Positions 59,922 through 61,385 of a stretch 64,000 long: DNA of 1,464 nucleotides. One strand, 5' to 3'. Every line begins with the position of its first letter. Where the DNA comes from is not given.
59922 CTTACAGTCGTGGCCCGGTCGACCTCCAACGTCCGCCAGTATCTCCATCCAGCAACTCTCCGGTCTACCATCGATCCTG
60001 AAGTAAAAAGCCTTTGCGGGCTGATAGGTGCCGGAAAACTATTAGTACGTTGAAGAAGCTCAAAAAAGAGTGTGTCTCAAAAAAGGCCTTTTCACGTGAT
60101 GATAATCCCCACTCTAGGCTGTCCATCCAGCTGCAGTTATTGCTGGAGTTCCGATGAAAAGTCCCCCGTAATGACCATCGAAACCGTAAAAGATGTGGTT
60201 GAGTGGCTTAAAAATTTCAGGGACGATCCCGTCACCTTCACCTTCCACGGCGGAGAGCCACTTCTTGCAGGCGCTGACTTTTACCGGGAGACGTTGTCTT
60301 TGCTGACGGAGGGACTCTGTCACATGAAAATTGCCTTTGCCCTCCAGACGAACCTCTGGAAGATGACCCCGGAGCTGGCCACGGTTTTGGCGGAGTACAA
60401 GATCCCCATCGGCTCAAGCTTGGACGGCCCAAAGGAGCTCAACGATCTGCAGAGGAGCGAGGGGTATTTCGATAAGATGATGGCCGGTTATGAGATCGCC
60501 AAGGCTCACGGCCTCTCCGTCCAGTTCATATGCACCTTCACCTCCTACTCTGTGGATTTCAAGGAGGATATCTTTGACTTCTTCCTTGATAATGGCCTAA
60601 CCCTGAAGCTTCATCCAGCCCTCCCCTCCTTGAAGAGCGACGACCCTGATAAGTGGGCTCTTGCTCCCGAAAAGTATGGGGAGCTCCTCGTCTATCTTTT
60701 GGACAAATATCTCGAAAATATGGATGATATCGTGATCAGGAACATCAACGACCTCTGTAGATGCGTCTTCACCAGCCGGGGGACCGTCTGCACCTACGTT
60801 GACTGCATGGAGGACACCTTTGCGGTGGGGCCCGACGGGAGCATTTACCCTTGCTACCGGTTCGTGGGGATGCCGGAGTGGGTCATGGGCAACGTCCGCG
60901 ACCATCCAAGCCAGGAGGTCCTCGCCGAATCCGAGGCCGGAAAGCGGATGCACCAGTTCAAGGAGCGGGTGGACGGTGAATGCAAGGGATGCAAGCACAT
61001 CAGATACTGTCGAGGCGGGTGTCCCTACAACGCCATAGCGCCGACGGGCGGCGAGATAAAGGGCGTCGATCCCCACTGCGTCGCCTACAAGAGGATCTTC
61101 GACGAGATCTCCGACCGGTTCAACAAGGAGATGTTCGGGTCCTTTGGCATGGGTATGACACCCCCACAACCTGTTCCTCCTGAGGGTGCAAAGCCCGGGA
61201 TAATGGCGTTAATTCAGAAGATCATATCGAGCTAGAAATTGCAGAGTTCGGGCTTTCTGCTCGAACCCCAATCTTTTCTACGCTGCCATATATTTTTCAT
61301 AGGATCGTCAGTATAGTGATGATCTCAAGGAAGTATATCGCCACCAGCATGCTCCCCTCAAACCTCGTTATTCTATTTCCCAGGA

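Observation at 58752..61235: Uncharacterised anSME-like SPASM radical-SAM gene head-to-head with mmp10 directly behind mcrA: candidate new MCR maturation enzyme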

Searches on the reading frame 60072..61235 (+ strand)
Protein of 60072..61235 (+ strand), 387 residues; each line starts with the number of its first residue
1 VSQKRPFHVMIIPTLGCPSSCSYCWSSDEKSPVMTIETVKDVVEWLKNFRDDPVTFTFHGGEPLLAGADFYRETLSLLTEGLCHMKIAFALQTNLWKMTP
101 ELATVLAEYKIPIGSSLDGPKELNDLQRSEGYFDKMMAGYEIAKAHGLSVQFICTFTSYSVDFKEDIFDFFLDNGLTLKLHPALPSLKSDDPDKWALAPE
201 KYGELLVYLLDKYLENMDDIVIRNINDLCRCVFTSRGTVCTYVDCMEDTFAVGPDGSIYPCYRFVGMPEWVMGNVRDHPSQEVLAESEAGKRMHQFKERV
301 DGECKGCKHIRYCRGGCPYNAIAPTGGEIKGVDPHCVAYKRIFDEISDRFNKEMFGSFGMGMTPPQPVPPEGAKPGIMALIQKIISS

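Call 3: search_protein_families(library=pfam, proteins=[window:60072-61235:+])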
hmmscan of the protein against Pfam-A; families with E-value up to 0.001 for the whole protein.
window:60072-61235:+ (387 aa): 2 families
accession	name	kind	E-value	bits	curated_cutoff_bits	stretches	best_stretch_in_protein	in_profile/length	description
PF04055.27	Radical_SAM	-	1.5e-15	58.2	29.5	1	11-156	1-151/166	Radical SAM superfamily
PF13186.11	SPASM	-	2e-08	34.8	21.5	1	245-308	3-67/67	Iron-sulfur cluster-binding domain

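Call 4: search_protein_families(library=ncbifam, proteins=[window:60072-61235:+], max_evalue=0.01)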
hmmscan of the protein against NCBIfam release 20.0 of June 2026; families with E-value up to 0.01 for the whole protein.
window:60072-61235:+ (387 aa): 63 families (the best 25 are shown)
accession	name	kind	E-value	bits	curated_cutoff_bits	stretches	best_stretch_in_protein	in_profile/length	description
TIGR04083.1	rSAM_pep_methan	hypoth_equivalog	1.8e-209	695.1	300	1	8-383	1-376/376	TIGR04083 family peptide-modifying radical SAM enzyme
NF041298.1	rSAM_mat_DynA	equivalog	1.8e-52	178.5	450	1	10-352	4-355/356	dynobactin maturation radical SAM/SPASM protein DynA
TIGR03942.1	sulfatase_rSAM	equivalog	4e-50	170.9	349.45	1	9-350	2-357/363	anaerobic sulfatase maturase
NF010321.0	PRK13758.1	equivalog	2.2e-38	132.3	441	1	15-346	13-358/370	anaerobic sulfatase-maturase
NF010308.0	PRK13745.1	equivalog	3.1e-30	105.4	484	1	5-347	11-382/412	anaerobic sulfatase-maturation protein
NF047865.1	rSAM_PapB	equivalog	1.7e-29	103.1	340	1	16-323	12-322/330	PapB family radical SAM/SPASM ranthipeptide maturase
NF041718.1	rSAM_phane_AMC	equivalog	4.2e-28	98.4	425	1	7-320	6-330/362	cyclophane-forming radical SAM peptide maturase AmcB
TIGR03978.1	rSAM_paired_1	equivalog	1.2e-26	93.5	370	1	7-177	84-263/466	His-Xaa-Ser system radical SAM maturase HxsB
TIGR04163.1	rSAM_cobopep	equivalog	2.5e-26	92.4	375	1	7-341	64-410/428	peptide-modifying radical SAM enzyme CbpB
NF041707.1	rSAM_YhhB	equivalog_domain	7.4e-26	90.9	445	1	17-323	12-339/369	cyclophane-forming radical SAM/SPASM peptide maturase YhhB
NF041300.1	rSAM_mat_DarW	exception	3.7e-25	88.6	650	1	7-351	41-399/415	radical SAM/SPASM peptide maturase DarW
TIGR04261.1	rSAM_GlyRichRpt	subfamily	3.9e-23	82.1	310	1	13-321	3-331/363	cyclophane-forming radical SAM/SPASM peptide maturase GrrM/OscB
TIGR03974.1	rSAM_six_Cys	equivalog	1.2e-22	80.5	425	1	17-330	107-429/451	thioether cross-link-forming SCIFF peptide maturase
NF040492.1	not_ScfB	exception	1.2e-21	77.1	855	1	17-323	105-421/450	ScfB-related radical SAM/SPASM orphan maturase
TIGR04280.1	geopep_mat_rSAM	hypoth_equivalog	2.5e-20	72.9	400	1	3-336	80-410/428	geopeptide radical SAM maturase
TIGR04085.1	rSAM_more_4Fe4S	domain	3.5e-18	65.8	27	1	245-336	1-93/93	SPASM domain-containing protein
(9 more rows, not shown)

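Call 9: find_homologous_proteins(query=window:60072-61235:+, max_evalue=1e-20)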
Query window:60072-61235:+ (387 aa): 1804 proteins with E <= 1e-20 among 5039 candidates; the best 120 are listed.
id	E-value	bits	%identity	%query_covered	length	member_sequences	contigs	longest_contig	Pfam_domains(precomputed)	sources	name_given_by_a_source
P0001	1.9e-266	901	100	98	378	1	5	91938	PF13186.12,PF04055.28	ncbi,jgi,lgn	-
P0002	1.4e-236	803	90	98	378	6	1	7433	PF13186.12,PF04055.28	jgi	jgi:uncharacterized protein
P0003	8.3e-236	800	89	98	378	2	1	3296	PF04055.28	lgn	-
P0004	5.9e-232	788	88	98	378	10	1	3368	PF13186.12,PF04055.28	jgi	jgi:uncharacterized protein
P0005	1.6e-227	773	82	100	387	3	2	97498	PF13186.12,PF04055.28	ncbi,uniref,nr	ncbi:TIGR04083 family peptide-modifying radical SAM enzyme [Methanotrichaceae archaeon M04Ac]|uniref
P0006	1.5e-226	770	82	100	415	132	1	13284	PF13186.12,PF04055.28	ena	-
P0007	1.1e-222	757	84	97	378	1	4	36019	PF13186.12,PF04055.28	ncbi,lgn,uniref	ncbi:TIGR04083 family peptide-modifying radical SAM enzyme [Methanocrinis sp.]|uniref:TIGR04083 fami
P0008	1.3e-220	750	80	100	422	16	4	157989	PF13186.12,PF04055.28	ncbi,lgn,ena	-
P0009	3.7e-218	742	79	100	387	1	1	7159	PF13186.12,PF04055.28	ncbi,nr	ncbi:MAG: TIGR04083 family peptide-modifying radical SAM enzyme [Methanothrix sp.]|nr:MAG: TIGR04083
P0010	1.2e-217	741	79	99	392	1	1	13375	PF13186.12,PF04055.28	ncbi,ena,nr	ncbi:MAG: TIGR04083 family peptide-modifying radical SAM enzyme [Methanothrix sp.]|nr:TIGR04083 fami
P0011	3.4e-217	739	80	100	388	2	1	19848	PF13186.12,PF04055.28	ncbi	-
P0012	1.1e-216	737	79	100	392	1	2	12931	PF13186.12,PF04055.28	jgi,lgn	-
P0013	2.0e-216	737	78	100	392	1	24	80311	PF13186.12,PF04055.28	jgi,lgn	-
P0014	2.3e-216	736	78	100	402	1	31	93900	PF13186.12,PF04055.28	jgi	jgi:uncharacterized protein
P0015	2.4e-216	736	79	100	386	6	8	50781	PF13186.12,PF04055.28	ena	-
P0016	2.6e-216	736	78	100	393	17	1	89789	PF13186.12,PF04055.28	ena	-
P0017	2.7e-216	736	78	100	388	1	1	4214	PF13186.12,PF04055.28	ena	-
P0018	8.8e-216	734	79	99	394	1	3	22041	PF04055.28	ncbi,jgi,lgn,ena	-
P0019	2.5e-215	733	78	100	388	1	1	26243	PF13186.12,PF04055.28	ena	-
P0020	3.3e-215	733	78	99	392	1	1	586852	PF13186.12,PF04055.28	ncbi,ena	-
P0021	3.6e-215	732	78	100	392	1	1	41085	PF04055.28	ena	-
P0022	6.4e-215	732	79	100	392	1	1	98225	PF13186.12,PF04055.28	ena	-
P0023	7.4e-215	731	78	100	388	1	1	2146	PF13186.12,PF04055.28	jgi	jgi:uncharacterized protein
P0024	8.8e-215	731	78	100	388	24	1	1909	PF13186.12,PF04055.28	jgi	jgi:uncharacterized protein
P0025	1.2e-214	731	78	100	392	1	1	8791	PF13186.12,PF04055.28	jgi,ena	-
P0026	4.3e-214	729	78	100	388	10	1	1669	PF13186.12,PF04055.28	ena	-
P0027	4.8e-214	729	77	100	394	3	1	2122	PF13186.12,PF04055.28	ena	-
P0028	6.4e-214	728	78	100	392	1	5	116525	PF04055.28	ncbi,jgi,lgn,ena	-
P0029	8.2e-214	728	78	99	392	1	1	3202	PF13186.12,PF04055.28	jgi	-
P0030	8.9e-214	728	78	100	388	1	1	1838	PF13186.12,PF04055.28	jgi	jgi:uncharacterized protein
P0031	1.3e-213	727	78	100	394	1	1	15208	PF13186.12,PF04055.28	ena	-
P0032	2.5e-213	726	79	100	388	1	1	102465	PF13186.12,PF04055.28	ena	-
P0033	5.3e-213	725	77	100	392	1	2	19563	PF13186.12,PF04055.28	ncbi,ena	-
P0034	5.9e-213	725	78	100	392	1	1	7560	PF04055.28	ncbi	-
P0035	6.6e-213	725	78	100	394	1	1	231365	PF13186.12,PF04055.28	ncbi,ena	-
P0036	6.9e-213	725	78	99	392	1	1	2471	PF13186.12,PF04055.28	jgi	jgi:uncharacterized protein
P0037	8.9e-213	725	79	97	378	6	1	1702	PF13186.12,PF04055.28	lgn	-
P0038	1.2e-212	724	79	97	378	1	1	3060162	PF13186.12,PF04055.28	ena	-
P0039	1.6e-212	724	79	97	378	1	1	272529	PF13186.12,PF04055.28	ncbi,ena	-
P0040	1.8e-212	724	78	100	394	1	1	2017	PF13186.12,PF04055.28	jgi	jgi:uncharacterized protein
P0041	2.5e-212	723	76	100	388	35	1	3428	PF13186.12,PF04055.28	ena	-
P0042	2.9e-212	723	78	97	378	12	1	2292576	PF13186.12,PF04055.28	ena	-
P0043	3.2e-212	723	77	100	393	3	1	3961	PF13186.12,PF04055.28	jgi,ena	-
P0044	3.4e-212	723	78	99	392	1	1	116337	PF13186.12,PF04055.28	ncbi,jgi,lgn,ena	-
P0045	3.8e-212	722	77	100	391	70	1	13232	PF13186.12,PF04055.28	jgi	jgi:uncharacterized protein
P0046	5.4e-212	722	78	100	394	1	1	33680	PF13186.12,PF04055.28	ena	-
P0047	8.8e-212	721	79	97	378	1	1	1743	PF13186.12,PF04055.28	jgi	-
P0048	1.1e-211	721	78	99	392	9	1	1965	PF04055.28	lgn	-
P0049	1.3e-211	721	77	100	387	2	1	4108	PF04055.28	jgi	jgi:uncharacterized protein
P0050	1.5e-211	720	78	99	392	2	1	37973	PF04055.28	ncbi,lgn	ncbi:MAG: TIGR04083 family peptide-modifying radical SAM enzyme [Methanothrix sp.]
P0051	2.5e-211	720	77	100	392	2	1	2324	PF13186.12,PF04055.28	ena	-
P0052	3.1e-211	719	77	100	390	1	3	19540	PF13186.12,PF04055.28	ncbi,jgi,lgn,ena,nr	ncbi:MAG TPA: TIGR04083 family peptide-modifying radical SAM enzyme [Methanothrix sp.]|nr:TIGR04083 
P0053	5.3e-211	719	77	100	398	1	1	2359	PF13186.12,PF04055.28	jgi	jgi:uncharacterized protein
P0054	5.3e-211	719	77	100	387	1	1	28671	PF13186.12,PF04055.28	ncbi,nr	ncbi:MAG: pyrroloquinoline quinone biosynthesis protein PqqE [Methanosaeta sp. PtaU1.Bin060]|nr:MAG:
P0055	5.7e-211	719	77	100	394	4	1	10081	PF13186.12,PF04055.28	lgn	-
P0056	8.0e-211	718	77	100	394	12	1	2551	PF13186.12,PF04055.28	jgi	-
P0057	8.5e-211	718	77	100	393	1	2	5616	PF13186.12,PF04055.28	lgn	-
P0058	1.2e-210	718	77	99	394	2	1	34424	PF13186.12,PF04055.28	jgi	jgi:uncharacterized protein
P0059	1.2e-210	718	76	100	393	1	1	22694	PF13186.12,PF04055.28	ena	-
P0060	1.4e-210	717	77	100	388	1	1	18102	PF13186.12,PF04055.28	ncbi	-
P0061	1.5e-210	717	79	97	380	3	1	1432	PF13186.12,PF04055.28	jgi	jgi:uncharacterized protein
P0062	1.5e-210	717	76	100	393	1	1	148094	PF13186.12,PF04055.28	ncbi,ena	-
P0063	2.0e-210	717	79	97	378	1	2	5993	PF13186.12,PF04055.28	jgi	-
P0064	2.0e-210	717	76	100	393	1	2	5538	PF13186.12,PF04055.28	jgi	jgi:uncharacterized protein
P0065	2.7e-210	716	77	100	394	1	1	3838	PF13186.12,PF04055.28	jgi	jgi:uncharacterized protein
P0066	2.7e-210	716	76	100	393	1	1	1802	PF13186.12,PF04055.28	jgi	-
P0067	3.4e-210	716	77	100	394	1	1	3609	PF13186.12,PF04055.28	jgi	jgi:uncharacterized protein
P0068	4.6e-210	716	79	97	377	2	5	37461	PF13186.12,PF04055.28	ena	-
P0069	5.5e-210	715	77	100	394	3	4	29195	PF13186.12,PF04055.28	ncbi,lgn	-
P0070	6.8e-210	715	77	100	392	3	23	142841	PF04055.28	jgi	jgi:uncharacterized protein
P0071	7.4e-210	715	76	100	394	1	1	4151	PF13186.12,PF04055.28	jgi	-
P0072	9.9e-210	715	76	100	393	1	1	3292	PF13186.12,PF04055.28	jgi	jgi:uncharacterized protein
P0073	1.0e-209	714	76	100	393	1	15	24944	PF13186.12,PF04055.28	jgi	jgi:uncharacterized protein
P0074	1.1e-209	714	76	100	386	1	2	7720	PF13186.12,PF04055.28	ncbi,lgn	-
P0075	1.1e-209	714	78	100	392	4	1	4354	PF04055.28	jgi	jgi:uncharacterized protein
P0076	1.2e-209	714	77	99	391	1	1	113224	PF13186.12,PF04055.28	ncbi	-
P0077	1.4e-209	714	79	97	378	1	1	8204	PF04055.28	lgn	-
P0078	1.6e-209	714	75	100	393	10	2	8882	PF13186.12,PF04055.28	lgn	-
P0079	1.8e-209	714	76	100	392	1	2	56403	PF13186.12,PF04055.28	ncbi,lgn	-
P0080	2.3e-209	713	77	100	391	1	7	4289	PF13186.12,PF04055.28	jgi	jgi:uncharacterized protein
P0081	3.3e-209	713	76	100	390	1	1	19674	PF13186.12,PF04055.28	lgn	-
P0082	3.3e-209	713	77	99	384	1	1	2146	PF13186.12,PF04055.28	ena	-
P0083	3.5e-209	713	76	100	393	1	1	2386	PF13186.12,PF04055.28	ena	-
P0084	3.5e-209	713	76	100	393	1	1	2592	PF13186.12,PF04055.28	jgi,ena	-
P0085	5.2e-209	712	76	100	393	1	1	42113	PF13186.12,PF04055.28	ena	-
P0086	6.9e-209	712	77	99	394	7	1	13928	PF13186.12,PF04055.28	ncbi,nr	ncbi:MAG: TIGR04083 family peptide-modifying radical SAM enzyme [Methanothrix sp.]|nr:TIGR04083 fami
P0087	7.0e-209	712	77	99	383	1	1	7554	PF13186.12,PF04055.28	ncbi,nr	ncbi:MAG: TIGR04083 family peptide-modifying radical SAM enzyme [Methanosarcinales archaeon]|nr:TIGR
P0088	7.8e-209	712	77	100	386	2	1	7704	PF13186.12,PF04055.28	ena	-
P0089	9.0e-209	711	76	100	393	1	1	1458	PF13186.12,PF04055.28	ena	-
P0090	1.2e-208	711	76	100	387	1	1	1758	PF13186.12,PF04055.28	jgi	jgi:uncharacterized protein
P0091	1.6e-208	711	77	100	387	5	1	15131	PF13186.12,PF04055.28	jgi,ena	-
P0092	1.7e-208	710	78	97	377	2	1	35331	PF13186.12,PF04055.28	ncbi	ncbi:TIGR04083 family peptide-modifying radical SAM enzyme [Candidatus Methanocrinis natronophilus]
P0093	2.0e-208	710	76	100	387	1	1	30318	PF13186.12,PF04055.28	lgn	-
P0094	3.2e-208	710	75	100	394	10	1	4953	PF13186.12,PF04055.28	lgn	-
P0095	3.4e-208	709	78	97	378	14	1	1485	PF13186.12,PF04055.28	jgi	-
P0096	3.9e-208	709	76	99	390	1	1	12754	PF13186.12,PF04055.28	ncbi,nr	ncbi:Coenzyme PQQ synthesis protein E [uncultured archaeon]|nr:Coenzyme PQQ synthesis protein E [unc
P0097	6.7e-208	708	77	97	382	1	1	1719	PF13186.12,PF04055.28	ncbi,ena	-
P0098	8.7e-208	708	75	100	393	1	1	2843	PF13186.12,PF04055.28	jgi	jgi:uncharacterized protein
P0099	2.7e-207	706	75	100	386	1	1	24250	PF13186.12,PF04055.28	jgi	jgi:uncharacterized protein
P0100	3.3e-207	706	75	100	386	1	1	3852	PF13186.12,PF04055.28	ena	-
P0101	3.3e-207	706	75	100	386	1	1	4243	PF13186.12,PF04055.28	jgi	jgi:uncharacterized protein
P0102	6.9e-207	705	76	100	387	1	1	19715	PF13186.12,PF04055.28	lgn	-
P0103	7.0e-207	705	75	100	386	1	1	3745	PF13186.12,PF04055.28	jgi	jgi:uncharacterized protein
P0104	8.9e-207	705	77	99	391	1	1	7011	PF13186.12,PF04055.28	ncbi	-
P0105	9.2e-207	705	75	100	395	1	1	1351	PF13186.12,PF04055.28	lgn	-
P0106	1.2e-206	704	76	100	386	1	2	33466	PF13186.12,PF04055.28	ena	-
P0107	1.2e-206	704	77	99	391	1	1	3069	PF13186.12,PF04055.28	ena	-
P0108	1.4e-206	704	77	97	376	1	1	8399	PF13186.12,PF04055.28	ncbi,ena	-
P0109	1.6e-206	704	75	100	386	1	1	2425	PF13186.12,PF04055.28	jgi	jgi:uncharacterized protein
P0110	1.8e-206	704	77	99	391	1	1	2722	PF13186.12,PF04055.28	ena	-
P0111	2.2e-206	704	75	100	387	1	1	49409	PF13186.12,PF04055.28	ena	-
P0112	2.3e-206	703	77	99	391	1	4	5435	PF13186.12,PF04055.28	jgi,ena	jgi:uncharacterized protein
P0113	2.8e-206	703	75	100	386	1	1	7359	PF13186.12,PF04055.28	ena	-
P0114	2.9e-206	703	75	100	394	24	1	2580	PF13186.12,PF04055.28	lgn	-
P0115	3.9e-206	703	76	99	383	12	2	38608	PF13186.12,PF04055.28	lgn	-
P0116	4.0e-206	703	75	99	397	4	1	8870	PF13186.12,PF04055.28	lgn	-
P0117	4.3e-206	703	74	100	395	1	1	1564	PF13186.12,PF04055.28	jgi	jgi:uncharacterized protein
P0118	5.7e-206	702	75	99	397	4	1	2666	PF13186.12,PF04055.28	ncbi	-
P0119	8.2e-206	702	77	99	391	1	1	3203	PF13186.12,PF04055.28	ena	-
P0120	1.0e-205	701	76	100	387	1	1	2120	PF13186.12,PF04055.28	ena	-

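Call 19: search_protein_representatives(protein=window:60072-61235:+)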
Query: 387 residues. Proteins with E-value up to 0.001 (for the whole library): 17410; up to 1e-10: 4520; up to 1e-30: 330. The best 150 are listed.
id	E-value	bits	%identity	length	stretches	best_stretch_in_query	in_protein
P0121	9.1e-154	528.5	63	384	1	10-362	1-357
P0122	2.0e-114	398.9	59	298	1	91-386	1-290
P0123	5.9e-107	374.4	38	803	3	8-358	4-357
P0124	6.4e-107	374.3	66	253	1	137-383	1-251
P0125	1.5e-99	350.0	43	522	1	10-361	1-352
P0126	1.5e-99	350.0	39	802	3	34-356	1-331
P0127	1.0e-97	344.0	43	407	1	7-357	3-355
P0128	3.1e-96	339.1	34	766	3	8-372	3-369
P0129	5.4e-91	321.8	36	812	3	7-369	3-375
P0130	1.7e-88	313.6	45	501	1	37-358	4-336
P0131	4.5e-86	305.6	46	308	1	34-336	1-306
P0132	9.9e-85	301.2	33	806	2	7-354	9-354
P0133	1.2e-82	294.3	34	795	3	5-358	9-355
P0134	2.5e-82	293.3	35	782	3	8-369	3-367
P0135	3.4e-81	289.5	39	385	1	6-373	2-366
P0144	2.0e-74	267.2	36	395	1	3-358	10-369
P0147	1.2e-73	264.7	37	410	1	8-357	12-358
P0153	1.3e-72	261.3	42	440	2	54-358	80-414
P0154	6.7e-72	258.9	37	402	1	7-367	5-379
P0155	2.0e-71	257.4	38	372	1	8-362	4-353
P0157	2.2e-70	253.9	35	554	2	5-367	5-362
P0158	4.4e-70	253.0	43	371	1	91-360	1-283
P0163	2.9e-68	247.0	35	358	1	8-355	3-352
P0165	1.9e-67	244.2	36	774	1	5-354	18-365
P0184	4.7e-63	229.8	37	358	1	47-362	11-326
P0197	5.1e-60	219.8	41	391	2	191-367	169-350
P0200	1.4e-58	215.1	40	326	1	106-369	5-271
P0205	1.4e-56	208.4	41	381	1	37-299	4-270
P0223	3.7e-51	190.6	41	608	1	129-357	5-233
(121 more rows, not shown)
